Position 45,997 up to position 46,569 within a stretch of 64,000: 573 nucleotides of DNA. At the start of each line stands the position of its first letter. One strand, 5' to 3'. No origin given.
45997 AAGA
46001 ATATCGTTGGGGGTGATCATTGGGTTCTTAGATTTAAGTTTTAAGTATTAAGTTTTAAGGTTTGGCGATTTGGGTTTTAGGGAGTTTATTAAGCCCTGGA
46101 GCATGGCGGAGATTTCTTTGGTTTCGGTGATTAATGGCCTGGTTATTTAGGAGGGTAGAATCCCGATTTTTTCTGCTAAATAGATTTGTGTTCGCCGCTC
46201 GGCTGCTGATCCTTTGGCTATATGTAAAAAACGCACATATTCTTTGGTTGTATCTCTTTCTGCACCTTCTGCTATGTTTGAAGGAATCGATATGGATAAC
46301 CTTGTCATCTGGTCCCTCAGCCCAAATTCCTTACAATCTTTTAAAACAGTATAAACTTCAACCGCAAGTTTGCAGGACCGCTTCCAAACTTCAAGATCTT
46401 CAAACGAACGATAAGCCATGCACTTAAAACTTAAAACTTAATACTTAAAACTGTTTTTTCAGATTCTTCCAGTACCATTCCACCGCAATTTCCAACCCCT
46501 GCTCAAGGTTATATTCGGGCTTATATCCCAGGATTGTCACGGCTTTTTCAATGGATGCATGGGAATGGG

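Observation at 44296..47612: Every gene junction of the tviB-tviC-fnlA-fnlB operon holds a hairpin-bounded single-gene cassette or its decayed shell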

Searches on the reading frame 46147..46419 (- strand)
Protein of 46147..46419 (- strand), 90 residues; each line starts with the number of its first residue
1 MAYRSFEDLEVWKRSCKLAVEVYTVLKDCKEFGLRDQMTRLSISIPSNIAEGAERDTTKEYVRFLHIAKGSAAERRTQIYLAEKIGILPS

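Call 4: search_protein_families(library=pfam, proteins=[window:46147-46419:-])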
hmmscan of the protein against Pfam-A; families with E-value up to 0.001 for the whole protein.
window:46147-46419:- (90 aa): 1 family
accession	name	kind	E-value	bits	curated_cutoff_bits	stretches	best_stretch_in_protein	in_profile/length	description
PF05635.17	23S_rRNA_IVP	-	1.2e-28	99.9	33.8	1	7-88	1-85/106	23S rRNA-intervening sequence protein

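Call 5: search_protein_families(library=ncbifam, proteins=[window:46147-46419:-])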
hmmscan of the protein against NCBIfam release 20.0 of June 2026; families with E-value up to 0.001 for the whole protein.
window:46147-46419:- (90 aa): 3 families
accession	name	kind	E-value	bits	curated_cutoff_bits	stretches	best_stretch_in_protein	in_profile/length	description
NF008912.0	PRK12275.1-6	subfamily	5.4e-40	136.1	124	1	5-89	2-86/117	hypothetical protein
TIGR02436.1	TIGR02436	subfamily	1.9e-26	92.4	24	1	11-88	1-81/109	four helix bundle protein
NF008911.0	PRK12275.1-2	subfamily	2e-23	83.1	137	1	4-87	2-88/118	hypothetical protein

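Call 28: find_encoding_contigs(protein=window:46147-46419:-, flank=3000, max_places=10)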
Protein window:46147-46419:- (90 aa): 13 contigs read that carry it; 1 place shown.
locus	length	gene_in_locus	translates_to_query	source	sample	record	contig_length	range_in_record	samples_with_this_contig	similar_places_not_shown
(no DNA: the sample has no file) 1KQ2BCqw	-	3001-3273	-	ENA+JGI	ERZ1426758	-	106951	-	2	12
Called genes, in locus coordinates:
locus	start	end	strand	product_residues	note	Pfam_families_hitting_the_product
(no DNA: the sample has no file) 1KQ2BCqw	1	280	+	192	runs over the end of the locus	PF00210:Ferritin (weak), PF02915:Rubrerythrin, PF21349:RUBY_RBDX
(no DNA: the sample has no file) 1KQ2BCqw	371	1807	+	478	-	PF03721:UDPG_MGDP_dh_N, PF00984:UDPG_MGDP_dh, PF03720:UDPG_MGDP_dh_C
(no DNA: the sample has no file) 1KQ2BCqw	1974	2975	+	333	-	PF01073:3Beta_HSD, PF01370:Epimerase, PF02719:Polysacc_synt_2, PF07993:NAD_binding_4, PF13460:NAD_binding_10, PF16363:GDP_Man_Dehyd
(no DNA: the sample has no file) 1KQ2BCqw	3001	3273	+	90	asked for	PF05635:23S_rRNA_IVP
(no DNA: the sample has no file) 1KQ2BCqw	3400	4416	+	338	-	PF01073:3Beta_HSD, PF01370:Epimerase, PF02719:Polysacc_synt_2, PF04321:RmlD_sub_bind (faint), PF05368:NmrA, PF16363:GDP_Man_Dehyd, PF13460:NAD_binding_10, PF08485:Polysacc_syn_2C, +1 more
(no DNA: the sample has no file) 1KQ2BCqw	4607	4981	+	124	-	PF13366:PDDEXK_3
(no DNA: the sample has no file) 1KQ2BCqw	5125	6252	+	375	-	PF01370:Epimerase, PF16363:GDP_Man_Dehyd (faint), PF14667:Polysacc_synt_C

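Call 60: search_protein_families(library=padloc, proteins=[window:46150-46419:-], max_evalue=0.01)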
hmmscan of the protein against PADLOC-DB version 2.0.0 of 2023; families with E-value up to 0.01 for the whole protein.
window:46150-46419:- (90 aa): 0 families

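Call 61: search_protein_families(library=phrogs, proteins=[window:46150-46419:-], max_evalue=0.001)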
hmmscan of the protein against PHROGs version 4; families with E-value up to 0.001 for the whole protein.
window:46150-46419:- (90 aa): 0 families

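Call 64: find_homologous_proteins(query=window:46150-46419:-, max_evalue=1e-10)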
Query window:46150-46419:- (90 aa): 4110 proteins with E <= 1e-10 among 4128 candidates; the best 120 are listed.
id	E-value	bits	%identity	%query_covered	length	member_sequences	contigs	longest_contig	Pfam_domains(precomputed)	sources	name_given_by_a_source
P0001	1.2e-51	190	100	100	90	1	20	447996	PF05635.18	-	-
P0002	4.7e-41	156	81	100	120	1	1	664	PF05635.18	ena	-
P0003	1.5e-39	151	80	98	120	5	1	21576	PF05635.18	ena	-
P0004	1.7e-39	151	76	100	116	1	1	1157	PF05635.18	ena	-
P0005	2.5e-39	151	76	100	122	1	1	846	PF05635.18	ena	-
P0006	3.4e-39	150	72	100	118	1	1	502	PF05635.18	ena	-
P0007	3.5e-39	150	78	100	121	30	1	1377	PF05635.18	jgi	jgi:four helix bundle protein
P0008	3.5e-39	150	79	96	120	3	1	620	PF05635.18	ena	-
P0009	4.9e-39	150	77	100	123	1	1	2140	PF05635.18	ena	-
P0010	5.6e-39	149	76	98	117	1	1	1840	PF05635.18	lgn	-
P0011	7.5e-39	149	79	96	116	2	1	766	PF05635.18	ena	-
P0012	8.8e-39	149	73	100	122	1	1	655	PF05635.18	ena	-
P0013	9.2e-39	149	78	96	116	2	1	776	PF05635.18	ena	-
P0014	1.1e-38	148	74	98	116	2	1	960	PF05635.18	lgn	-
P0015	1.2e-38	148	73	100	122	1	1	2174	PF05635.18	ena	-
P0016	1.3e-38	148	76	98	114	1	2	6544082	PF05635.18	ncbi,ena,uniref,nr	ncbi:four helix bundle protein [uncultured Desulfosarcina sp.]|uniref:four helix bundle protein n=1 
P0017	1.3e-38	148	74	100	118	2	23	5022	PF05635.18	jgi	jgi:four helix bundle protein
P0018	1.6e-38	148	76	98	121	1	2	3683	PF05635.18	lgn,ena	-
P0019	1.8e-38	148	73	100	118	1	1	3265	PF05635.18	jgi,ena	-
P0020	2.2e-38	148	76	98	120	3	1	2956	PF05635.18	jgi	-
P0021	2.3e-38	147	77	100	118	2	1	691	PF05635.18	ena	-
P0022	3.3e-38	147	73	100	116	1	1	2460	PF05635.18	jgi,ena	-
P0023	3.4e-38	147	79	96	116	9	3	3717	PF05635.18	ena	-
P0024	3.6e-38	147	74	98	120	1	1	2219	PF05635.18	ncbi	-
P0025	3.8e-38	147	74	99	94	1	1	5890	PF05635.18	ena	-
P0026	4.0e-38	147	74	99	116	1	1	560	PF05635.18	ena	-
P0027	4.2e-38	147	76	98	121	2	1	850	PF05635.18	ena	-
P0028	5.1e-38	146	73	99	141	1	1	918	PF05635.18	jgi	jgi:four helix bundle protein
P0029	5.1e-38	146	74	98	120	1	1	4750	PF05635.18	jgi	jgi:four helix bundle protein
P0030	5.3e-38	146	79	96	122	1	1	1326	PF05635.18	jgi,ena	-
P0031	6.2e-38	146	72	98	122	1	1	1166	PF05635.18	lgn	-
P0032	7.9e-38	146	74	96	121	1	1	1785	PF05635.18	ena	-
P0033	8.1e-38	146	79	96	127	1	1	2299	PF05635.18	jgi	jgi:four helix bundle protein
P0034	8.1e-38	146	79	96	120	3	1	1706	PF05635.18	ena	-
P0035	8.4e-38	146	77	96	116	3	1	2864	PF05635.18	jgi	jgi:four helix bundle protein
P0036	8.7e-38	146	71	100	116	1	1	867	PF05635.18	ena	-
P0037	9.2e-38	146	70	98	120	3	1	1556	PF05635.18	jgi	-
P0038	9.6e-38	146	72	98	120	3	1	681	PF05635.18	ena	-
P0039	9.7e-38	145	74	98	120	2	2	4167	PF05635.18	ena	-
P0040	9.8e-38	145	72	100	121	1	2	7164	PF05635.18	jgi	jgi:four helix bundle protein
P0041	1.0e-37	145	77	96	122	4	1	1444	PF05635.18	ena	-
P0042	1.0e-37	145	79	96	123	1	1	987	PF05635.18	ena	-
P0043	1.1e-37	145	74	98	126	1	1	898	PF05635.18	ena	-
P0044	1.1e-37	145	79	96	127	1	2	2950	PF05635.18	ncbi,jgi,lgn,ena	-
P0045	1.3e-37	145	76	97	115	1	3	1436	PF05635.18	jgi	-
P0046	1.4e-37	145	74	99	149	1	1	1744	PF05635.18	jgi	jgi:four helix bundle protein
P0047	1.7e-37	145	72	100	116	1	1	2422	PF05635.18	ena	-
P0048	1.7e-37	145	77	96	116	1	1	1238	PF05635.18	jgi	jgi:four helix bundle protein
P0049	2.1e-37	144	73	98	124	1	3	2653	PF05635.18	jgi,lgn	jgi:four helix bundle protein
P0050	2.2e-37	144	74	99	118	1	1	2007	PF05635.18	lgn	-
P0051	2.2e-37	144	71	100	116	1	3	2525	PF05635.18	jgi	jgi:four helix bundle protein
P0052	2.3e-37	144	77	96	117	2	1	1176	PF05635.18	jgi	jgi:four helix bundle protein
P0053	2.4e-37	144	72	98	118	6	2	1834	PF05635.18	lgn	-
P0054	2.4e-37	144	72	98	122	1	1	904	PF05635.18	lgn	-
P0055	2.5e-37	144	70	100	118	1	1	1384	PF05635.18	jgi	-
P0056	2.5e-37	144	76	98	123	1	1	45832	PF05635.18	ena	-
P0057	2.6e-37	144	76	96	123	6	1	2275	PF05635.18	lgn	-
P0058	2.6e-37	144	73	98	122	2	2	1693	PF05635.18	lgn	-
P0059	2.8e-37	144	74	100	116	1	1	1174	PF05635.18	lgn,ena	-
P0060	2.9e-37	144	72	98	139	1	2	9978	PF05635.18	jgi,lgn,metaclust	metaclust:\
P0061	3.1e-37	144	73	98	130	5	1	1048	PF05635.18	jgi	jgi:four helix bundle protein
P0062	3.1e-37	144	72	99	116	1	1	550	PF05635.18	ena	-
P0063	3.3e-37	144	73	98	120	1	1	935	PF05635.18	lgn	-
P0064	3.6e-37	144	74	98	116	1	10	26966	PF05635.18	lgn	-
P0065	3.9e-37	144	71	99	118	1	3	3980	PF05635.18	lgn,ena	-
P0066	4.0e-37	144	74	98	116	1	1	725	PF05635.18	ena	-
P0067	4.1e-37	144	73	100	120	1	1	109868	PF05635.18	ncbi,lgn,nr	ncbi:MAG: four helix bundle protein [Bacteroidetes bacterium]|nr:four helix bundle protein [Bacteroi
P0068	4.1e-37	143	74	98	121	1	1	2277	PF05635.18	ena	-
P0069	4.6e-37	143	75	98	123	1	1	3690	PF05635.18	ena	-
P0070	4.7e-37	143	74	98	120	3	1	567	PF05635.18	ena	-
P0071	5.1e-37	143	73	98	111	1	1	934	PF05635.18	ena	-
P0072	5.4e-37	143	73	99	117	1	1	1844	PF05635.18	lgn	-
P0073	5.5e-37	143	77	96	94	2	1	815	PF05635.18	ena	-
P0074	5.9e-37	143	72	100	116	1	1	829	PF05635.18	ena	-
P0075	5.9e-37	143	77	96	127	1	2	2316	PF05635.18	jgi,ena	-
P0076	6.4e-37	143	75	98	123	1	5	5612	PF05635.18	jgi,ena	jgi:four helix bundle protein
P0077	6.7e-37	143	72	100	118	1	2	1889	PF05635.18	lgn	-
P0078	6.7e-37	143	76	96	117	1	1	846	PF05635.18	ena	-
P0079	6.7e-37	143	73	98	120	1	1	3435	PF05635.18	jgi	jgi:four helix bundle protein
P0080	6.8e-37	143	73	98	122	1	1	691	PF05635.18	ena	-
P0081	8.1e-37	143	72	98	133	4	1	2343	PF05635.18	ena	-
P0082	8.2e-37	143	70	96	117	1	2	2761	PF05635.18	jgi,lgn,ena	-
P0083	8.2e-37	143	70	100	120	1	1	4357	PF05635.18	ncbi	-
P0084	8.6e-37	142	73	98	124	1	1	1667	PF05635.18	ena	-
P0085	9.0e-37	142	75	98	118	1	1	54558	PF05635.18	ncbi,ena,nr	ncbi:MAG: four helix bundle protein [Candidatus Contendobacter sp.]|nr:four helix bundle protein [Ca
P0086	9.3e-37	142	72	98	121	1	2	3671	PF05635.18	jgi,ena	jgi:four helix bundle protein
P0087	9.9e-37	142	71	100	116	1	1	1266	PF05635.18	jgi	jgi:four helix bundle protein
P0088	9.9e-37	142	70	98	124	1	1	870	PF05635.18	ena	-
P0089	9.9e-37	142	70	98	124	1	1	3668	PF05635.18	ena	-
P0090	1.0e-36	142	69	99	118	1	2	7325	PF05635.18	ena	-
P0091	1.0e-36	142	73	99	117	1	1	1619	PF05635.18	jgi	jgi:four helix bundle protein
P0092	1.0e-36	142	70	99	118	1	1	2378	PF05635.18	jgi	jgi:four helix bundle protein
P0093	1.2e-36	142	72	98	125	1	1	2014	PF05635.18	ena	-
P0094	1.2e-36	142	72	98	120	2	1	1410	PF05635.18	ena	-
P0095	1.3e-36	142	75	98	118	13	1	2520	PF05635.18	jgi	jgi:four helix bundle protein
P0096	1.3e-36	142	74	98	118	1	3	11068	PF05635.18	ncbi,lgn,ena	-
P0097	1.3e-36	142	69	98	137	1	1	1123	PF05635.18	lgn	-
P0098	1.3e-36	142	70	98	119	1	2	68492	PF05635.18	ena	-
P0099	1.4e-36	142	69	100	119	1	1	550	PF05635.18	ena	-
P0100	1.4e-36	142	72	98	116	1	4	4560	PF05635.18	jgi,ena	jgi:four helix bundle protein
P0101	1.4e-36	142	69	99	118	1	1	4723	PF05635.18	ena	-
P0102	1.5e-36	142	68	98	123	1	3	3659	PF05635.18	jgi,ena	-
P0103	1.5e-36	142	72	98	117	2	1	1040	PF05635.18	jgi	jgi:four helix bundle protein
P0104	1.5e-36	142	71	100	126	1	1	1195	PF05635.18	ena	-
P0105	1.8e-36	141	73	100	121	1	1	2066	PF05635.18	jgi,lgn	jgi:four helix bundle protein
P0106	1.8e-36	141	70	98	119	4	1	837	PF05635.18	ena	-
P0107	1.8e-36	141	72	98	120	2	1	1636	PF05635.18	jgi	jgi:four helix bundle protein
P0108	1.8e-36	141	70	98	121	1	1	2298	PF05635.18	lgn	-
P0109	1.9e-36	141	69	100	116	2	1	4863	PF05635.18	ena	-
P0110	1.9e-36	141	70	100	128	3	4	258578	PF05635.18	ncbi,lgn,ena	-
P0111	1.9e-36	141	69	99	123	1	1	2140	PF05635.18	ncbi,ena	-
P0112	2.0e-36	141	73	98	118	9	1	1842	PF05635.18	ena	-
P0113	2.0e-36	141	69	100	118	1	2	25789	PF05635.18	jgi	-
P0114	2.1e-36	141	71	100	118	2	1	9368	PF05635.18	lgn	-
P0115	2.2e-36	141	72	98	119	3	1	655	PF05635.18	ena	-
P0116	2.4e-36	141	68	100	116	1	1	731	PF05635.18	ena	-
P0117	2.4e-36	141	69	99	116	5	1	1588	PF05635.18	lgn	-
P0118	2.5e-36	141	72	98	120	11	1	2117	PF05635.18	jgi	jgi:four helix bundle protein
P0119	2.6e-36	141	77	96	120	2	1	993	PF05635.18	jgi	-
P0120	2.6e-36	141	69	98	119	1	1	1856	PF05635.18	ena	-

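Call 65: find_encoding_contigs(protein=P0003, flank=1500, max_places=4)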
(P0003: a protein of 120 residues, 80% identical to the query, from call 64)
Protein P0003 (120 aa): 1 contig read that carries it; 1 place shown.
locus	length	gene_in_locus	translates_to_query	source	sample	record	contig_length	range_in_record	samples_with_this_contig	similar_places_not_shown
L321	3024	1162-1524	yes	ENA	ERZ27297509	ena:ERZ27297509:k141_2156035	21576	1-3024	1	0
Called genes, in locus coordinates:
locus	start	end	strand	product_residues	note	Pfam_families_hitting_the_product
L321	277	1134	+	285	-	PF01061:ABC2_membrane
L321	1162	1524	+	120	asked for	PF05635:23S_rRNA_IVP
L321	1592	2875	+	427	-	PF00005:ABC_tran, PF14524:Wzt_C (weak)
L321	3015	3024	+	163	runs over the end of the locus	PF08282:Hydrolase_3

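Call 66: find_encoding_contigs(protein=P0009, flank=1500, max_places=4)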
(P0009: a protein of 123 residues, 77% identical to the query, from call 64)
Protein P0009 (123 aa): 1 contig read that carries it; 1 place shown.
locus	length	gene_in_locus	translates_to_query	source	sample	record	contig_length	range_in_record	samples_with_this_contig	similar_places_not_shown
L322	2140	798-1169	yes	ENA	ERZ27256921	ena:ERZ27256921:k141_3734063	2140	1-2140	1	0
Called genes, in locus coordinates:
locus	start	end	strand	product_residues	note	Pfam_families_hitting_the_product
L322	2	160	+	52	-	?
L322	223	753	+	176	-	-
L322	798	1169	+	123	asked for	PF05635:23S_rRNA_IVP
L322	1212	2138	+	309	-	?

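Call 68: find_related_loci(query=P0003, collection=genome_contigs, flank=1500)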
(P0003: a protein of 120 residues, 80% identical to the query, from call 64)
Query P0003 (120 aa) in genome_contigs; peptide patterns used: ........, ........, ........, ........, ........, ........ (x = any residue, [..] = any of these).
599 stretches matched a pattern (row limit reached: there are more); 368 encode a relative of the query (tblastn E <= 1e-3); the best 80 are kept; 80 distinct loci.
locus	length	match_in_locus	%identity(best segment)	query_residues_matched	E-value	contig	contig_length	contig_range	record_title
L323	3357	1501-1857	86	1-119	6e-67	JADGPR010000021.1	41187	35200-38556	MAG: Bacteroidales bacterium isolate Chersky.15_51 contig-100_236, whole genome shotgun sequence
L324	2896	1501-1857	85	1-119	9e-67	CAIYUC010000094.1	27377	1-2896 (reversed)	MAG: uncultured Bacteroidales bacterium isolate A14_bin-1928 genome assembly, contig: bin-1928:094/244, whole genome sho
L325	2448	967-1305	85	3-115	4e-64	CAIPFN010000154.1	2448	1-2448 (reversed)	MAG: uncultured Bacteroidales bacterium isolate MJ-time_bin-7144 genome assembly, contig: bin-7144:154/392, whole genome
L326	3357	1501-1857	82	1-119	2e-63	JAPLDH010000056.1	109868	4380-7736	MAG: Bacteroidetes bacterium isolate LacPavin_0419_WC90_MAG_42_101 LacPavin_0419_WC90_scaffold_892181, whole genome shot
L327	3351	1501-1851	66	1-117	4e-52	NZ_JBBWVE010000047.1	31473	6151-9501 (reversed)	MAG: Thiocapsa sp. C3-3m C3-3m-Cardenillas-CDS546, whole genome shotgun sequence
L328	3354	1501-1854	70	1-117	2e-50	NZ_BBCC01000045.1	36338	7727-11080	Desulfosarcina cetonica JCM 12296, whole genome shotgun sequence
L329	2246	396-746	67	1-117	1e-50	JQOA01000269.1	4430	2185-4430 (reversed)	Smithella sp. D17 contig_96, whole genome shotgun sequence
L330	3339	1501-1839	68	1-113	3e-50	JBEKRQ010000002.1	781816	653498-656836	MAG: Verrucomicrobiota bacterium isolate SPRUCE 514 SPRUCE_514_2, whole genome shotgun sequence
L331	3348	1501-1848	68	1-116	4e-50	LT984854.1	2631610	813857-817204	uncultured Desulfobacterium sp. isolate TRIP AH-1 genome assembly, scaffold: PITCH_a_scaffold1, whole genome shotgun seq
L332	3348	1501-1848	68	1-116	3e-50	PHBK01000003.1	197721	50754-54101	MAG: Deltaproteobacteria bacterium HGW-Deltaproteobacteria-12 bjp_ig2069_scaffold_54, whole genome shotgun sequence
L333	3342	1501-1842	69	3-116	2e-50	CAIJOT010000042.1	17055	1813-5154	MAG: uncultured delta proteobacterium isolate AlinenSediments_bin-2384 genome assembly, contig: bin-2384:042/342, whole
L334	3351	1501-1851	64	1-117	9e-50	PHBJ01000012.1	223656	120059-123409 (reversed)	MAG: Deltaproteobacteria bacterium HGW-Deltaproteobacteria-13 08E140C01_z5_2013_Ig3399_v2_scaffold_332, whole genome sho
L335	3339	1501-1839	67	1-113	9e-50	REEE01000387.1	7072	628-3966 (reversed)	MAG: Candidatus Competibacteraceae bacterium isolate PLM2.Bin17 NODE_14754_length_7072_cov_33.6625, whole genome shotgun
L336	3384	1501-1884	63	1-120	8e-50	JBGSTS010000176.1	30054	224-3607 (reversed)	MAG: Desulfobacterales bacterium isolate JTS-AC413 k141_418299, whole genome shotgun sequence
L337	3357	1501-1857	68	1-119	6e-50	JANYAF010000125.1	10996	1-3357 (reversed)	MAG: Deltaproteobacteria bacterium isolate GL140_5_metabat_185 GL140_5_k141_3408737, whole genome shotgun sequence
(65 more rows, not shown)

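Call 77: search_protein_families(library=pfam, alignment_id=A4, max_evalue=0.00001)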
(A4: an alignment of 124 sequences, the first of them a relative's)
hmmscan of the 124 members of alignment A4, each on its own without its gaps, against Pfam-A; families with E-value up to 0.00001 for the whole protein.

A. member 1, L323:484-1449:+ (322 aa): 1 family
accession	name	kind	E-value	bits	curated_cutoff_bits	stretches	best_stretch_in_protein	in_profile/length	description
PF13444.12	Acetyltransf_5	-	4.8e-13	50.1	22.4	1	51-147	1-92/102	Acetyltransferase (GNAT) domain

B. families by the number of members that match (of 124 scanned): 166 families (the first 25 are shown)
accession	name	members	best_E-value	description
PF02547.20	Queuosine_synth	11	4.2e-136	Queuosine biosynthesis protein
PF01370.27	Epimerase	7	1.9e-75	NAD dependent epimerase/dehydratase family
PF16363.11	GDP_Man_Dehyd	6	7.7e-153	GDP-mannose 4,6 dehydratase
PF01061.29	ABC2_membrane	6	3.3e-21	ABC-2 type transporter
PF04321.23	RmlD_sub_bind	6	2.2e-20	RmlD substrate binding domain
PF00271.37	Helicase_C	4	3.1e-17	Helicase conserved C-terminal domain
PF01073.25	3Beta_HSD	4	5.5e-17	3-beta hydroxysteroid dehydrogenase/isomerase family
PF02826.25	2-Hacid_dh_C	3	6.3e-35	D-isomer specific 2-hydroxyacid dehydrogenase, NAD binding domain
PF00005.33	ABC_tran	3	3.6e-34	ABC transporter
PF00534.26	Glycos_transf_1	3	5.8e-30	Glycosyl transferases group 1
PF13439.12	Glyco_transf_4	3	1.6e-28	Glycosyltransferase Family 4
PF13692.12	Glyco_trans_1_4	3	1.1e-26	Glycosyl transferases group 1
PF13579.12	Glyco_trans_4_4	3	6.1e-17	Glycosyl transferase 4-like domain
PF02719.21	Polysacc_synt_2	3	1.3e-16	Polysaccharide biosynthesis protein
PF01041.23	DegT_DnrJ_EryC1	2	6e-125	DegT/DnrJ/EryC1/StrS aminotransferase family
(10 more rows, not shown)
